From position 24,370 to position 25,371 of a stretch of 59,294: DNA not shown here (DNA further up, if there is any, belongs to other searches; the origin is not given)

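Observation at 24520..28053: CarF/PEDS1-type desaturase + FA-hydroxylase-superfamily enzyme + HACL/OXC-type ThDP lyase in one co-directional block: candidate undescribed ether-lipid / 2-hydroxy-lipid remodelling operon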

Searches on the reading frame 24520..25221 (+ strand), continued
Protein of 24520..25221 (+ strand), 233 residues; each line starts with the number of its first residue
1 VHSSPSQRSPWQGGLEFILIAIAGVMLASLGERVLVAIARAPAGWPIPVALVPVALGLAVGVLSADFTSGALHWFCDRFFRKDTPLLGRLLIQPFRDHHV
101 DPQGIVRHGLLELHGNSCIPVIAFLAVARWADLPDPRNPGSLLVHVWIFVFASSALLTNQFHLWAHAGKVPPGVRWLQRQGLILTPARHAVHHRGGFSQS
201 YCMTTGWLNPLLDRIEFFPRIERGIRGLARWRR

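Call 76: search_protein_representatives(protein=window:24520-25221:+)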
Query: 233 residues. Proteins with E-value up to 0.001 (for the whole library): 2038; up to 1e-10: 1105; up to 1e-30: 215. The best 150 are listed.
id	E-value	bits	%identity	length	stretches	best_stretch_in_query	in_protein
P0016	1.9e-71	257.0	58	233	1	7-229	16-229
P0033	7.5e-68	245.2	55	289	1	7-228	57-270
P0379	1.5e-59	218.0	52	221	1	5-228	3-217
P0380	2.6e-54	200.9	40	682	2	45-219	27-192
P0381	2.7e-53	197.5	51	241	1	18-231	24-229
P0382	1.4e-52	195.2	46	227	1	19-230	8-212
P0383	9.5e-52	192.5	47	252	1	8-228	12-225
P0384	3.0e-51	190.8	46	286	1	7-226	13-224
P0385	2.7e-49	184.5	49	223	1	22-233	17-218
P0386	1.4e-48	182.1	47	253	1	48-229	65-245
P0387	1.5e-48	182.0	45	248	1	40-226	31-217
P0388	1.7e-48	181.9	44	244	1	38-227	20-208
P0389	1.7e-47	178.5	45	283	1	7-227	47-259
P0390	2.6e-47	178.0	42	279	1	19-232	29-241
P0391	4.1e-47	177.3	44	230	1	39-227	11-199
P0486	6.4e-35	137.3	41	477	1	28-227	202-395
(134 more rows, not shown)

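Call 78: search_protein_families(library=pfam, proteins=[P0380, P0486], max_evalue=0.001)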
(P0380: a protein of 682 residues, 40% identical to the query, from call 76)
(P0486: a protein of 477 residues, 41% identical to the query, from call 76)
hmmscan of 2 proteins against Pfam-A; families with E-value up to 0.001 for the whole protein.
P0380 (682 aa): 2 families
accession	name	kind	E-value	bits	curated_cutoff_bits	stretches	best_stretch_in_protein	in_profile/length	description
PF10520.15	Lipid_desat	-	6.7e-77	257.9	26.4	2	45-192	2-158/175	Lipid desaturase domain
PF04116.19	FA_hydroxylase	-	4.2e-38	131.2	31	2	321-452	3-132/132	Fatty acid hydroxylase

P0486 (477 aa): 2 families
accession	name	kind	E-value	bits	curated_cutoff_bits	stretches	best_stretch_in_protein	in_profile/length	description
PF10520.15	Lipid_desat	-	7.9e-55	186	26.4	1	234-404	1-175/175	Lipid desaturase domain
PF01734.28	Patatin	-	2.8e-12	47.7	27.7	1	108-157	1-44/191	Patatin-like phospholipase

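Call 80: find_encoding_contigs(protein=P0380, flank=6000, max_places=4)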
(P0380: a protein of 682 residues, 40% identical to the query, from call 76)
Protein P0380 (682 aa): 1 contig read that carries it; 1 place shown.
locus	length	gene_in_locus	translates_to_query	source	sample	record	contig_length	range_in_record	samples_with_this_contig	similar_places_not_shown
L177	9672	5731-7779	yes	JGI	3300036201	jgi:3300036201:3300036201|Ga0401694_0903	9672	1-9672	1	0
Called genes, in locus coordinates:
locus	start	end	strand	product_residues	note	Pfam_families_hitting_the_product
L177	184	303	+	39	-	-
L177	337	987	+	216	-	-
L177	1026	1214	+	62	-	-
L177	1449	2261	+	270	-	-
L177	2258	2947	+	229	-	-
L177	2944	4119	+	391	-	-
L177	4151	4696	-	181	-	-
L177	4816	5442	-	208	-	PF00657:Lipase_GDSL, PF04311:DUF459 (faint), PF13472:Lipase_GDSL_2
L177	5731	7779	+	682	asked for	PF04116:FA_hydroxylase (weak), PF10520:Lipid_desat, PF04116:FA_hydroxylase, PF10520:Lipid_desat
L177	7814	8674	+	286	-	-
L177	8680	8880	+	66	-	-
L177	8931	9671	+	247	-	?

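Call 84: list_cluster_members(proteins=[P0380])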
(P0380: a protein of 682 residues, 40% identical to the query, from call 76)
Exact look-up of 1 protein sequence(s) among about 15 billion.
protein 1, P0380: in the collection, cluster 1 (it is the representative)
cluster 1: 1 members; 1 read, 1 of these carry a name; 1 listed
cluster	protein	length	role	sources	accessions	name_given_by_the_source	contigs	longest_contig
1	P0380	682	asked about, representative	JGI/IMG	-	lathosterol oxidase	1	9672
